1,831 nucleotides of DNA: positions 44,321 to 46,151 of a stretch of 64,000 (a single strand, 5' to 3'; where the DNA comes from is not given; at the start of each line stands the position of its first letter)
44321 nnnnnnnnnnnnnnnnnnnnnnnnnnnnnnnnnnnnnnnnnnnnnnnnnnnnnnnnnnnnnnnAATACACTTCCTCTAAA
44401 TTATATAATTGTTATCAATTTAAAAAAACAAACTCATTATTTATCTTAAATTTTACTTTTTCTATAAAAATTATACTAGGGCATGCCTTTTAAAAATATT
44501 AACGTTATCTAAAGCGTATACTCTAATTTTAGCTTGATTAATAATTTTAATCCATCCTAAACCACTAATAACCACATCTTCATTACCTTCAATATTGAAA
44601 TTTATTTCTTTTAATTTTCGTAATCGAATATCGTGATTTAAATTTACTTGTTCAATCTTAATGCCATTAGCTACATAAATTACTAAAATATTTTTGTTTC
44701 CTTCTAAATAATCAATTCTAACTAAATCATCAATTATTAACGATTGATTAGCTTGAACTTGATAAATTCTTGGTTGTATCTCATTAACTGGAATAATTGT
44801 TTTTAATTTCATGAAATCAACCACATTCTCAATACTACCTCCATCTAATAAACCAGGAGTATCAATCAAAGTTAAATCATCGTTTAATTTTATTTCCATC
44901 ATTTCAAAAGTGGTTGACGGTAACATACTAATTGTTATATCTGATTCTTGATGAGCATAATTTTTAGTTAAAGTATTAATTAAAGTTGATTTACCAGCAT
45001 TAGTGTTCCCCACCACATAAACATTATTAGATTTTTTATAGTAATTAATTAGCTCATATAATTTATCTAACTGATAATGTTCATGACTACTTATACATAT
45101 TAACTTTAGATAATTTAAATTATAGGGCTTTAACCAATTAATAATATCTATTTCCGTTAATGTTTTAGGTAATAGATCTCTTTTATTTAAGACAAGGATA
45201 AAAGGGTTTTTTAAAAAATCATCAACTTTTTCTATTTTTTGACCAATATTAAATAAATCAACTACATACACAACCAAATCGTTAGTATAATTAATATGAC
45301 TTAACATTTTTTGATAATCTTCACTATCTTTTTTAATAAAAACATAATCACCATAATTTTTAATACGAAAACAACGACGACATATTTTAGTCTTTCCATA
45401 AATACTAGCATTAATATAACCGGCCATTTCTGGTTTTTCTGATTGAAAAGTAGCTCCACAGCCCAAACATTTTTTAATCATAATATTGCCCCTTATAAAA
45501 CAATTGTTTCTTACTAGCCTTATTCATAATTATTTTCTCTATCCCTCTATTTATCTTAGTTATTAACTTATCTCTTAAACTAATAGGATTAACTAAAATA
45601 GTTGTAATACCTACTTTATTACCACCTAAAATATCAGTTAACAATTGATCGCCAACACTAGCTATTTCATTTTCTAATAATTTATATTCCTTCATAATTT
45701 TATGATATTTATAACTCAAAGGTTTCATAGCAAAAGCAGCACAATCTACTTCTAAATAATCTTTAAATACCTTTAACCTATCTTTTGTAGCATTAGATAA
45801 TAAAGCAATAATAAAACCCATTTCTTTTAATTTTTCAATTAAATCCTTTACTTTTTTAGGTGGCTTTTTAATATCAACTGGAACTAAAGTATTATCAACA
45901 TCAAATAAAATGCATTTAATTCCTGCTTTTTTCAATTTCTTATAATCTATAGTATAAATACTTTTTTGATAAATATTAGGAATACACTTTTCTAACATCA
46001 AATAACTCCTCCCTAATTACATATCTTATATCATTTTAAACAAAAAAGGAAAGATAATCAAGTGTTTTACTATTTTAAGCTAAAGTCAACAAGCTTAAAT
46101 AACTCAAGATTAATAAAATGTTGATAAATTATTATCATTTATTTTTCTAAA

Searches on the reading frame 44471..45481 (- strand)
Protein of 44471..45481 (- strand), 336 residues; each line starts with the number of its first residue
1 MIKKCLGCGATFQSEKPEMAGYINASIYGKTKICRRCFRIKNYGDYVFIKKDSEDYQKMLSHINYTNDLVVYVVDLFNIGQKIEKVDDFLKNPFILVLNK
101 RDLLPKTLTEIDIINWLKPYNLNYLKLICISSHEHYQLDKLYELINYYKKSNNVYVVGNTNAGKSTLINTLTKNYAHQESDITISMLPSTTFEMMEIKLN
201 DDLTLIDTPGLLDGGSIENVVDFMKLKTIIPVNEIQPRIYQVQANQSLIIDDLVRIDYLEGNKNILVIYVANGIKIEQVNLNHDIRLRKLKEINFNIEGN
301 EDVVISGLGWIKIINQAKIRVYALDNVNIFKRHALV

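Call 11: find_encoding_contigs(protein=window:44471-45481:-, flank=10000, max_places=10)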
Protein window:44471-45481:- (336 aa): 1 contig read that carries it; 1 place shown.
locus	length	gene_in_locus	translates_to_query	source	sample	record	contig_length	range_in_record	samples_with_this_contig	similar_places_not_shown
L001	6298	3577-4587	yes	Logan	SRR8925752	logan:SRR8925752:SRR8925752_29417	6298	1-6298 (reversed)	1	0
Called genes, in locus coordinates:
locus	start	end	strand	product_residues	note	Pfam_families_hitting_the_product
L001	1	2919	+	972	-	?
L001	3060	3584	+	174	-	PF09419:PGP_phosphatase, PF00702:Hydrolase (weak), PF13419:HAD_2 (weak), PF13242:Hydrolase_like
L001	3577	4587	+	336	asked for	PF03193:RsgA_GTPase, PF01926:MMR_HSR1, PF02421:FeoB_N (weak), PF21516:YqeH-like_C (weak)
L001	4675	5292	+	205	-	PF07963:N_methyl (weak)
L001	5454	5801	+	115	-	-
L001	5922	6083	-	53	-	PF00830:Ribosomal_L28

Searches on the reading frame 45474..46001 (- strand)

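Call 63: search_protein_families(library=pfam, proteins=[window:45474-46001:-], max_evalue=0.001)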
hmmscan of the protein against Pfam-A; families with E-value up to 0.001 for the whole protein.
window:45474-46001:- (175 aa): 4 families
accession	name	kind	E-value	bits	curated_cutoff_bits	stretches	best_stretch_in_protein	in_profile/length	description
PF09419.16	PGP_phosphatase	-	8.6e-10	38.9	20.4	1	5-139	16-166/168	Mitochondrial PGP phosphatase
PF00702.32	Hydrolase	-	2.3e-09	38.4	26.4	1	47-131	99-191/191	haloacid dehalogenase-like hydrolase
PF13419.12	HAD_2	-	4.8e-09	37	23.8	1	46-137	79-178/178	Haloacid dehalogenase-like hydrolase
PF13242.12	Hydrolase_like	-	2e-08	34.5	22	1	93-137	4-48/75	HAD-hyrolase-like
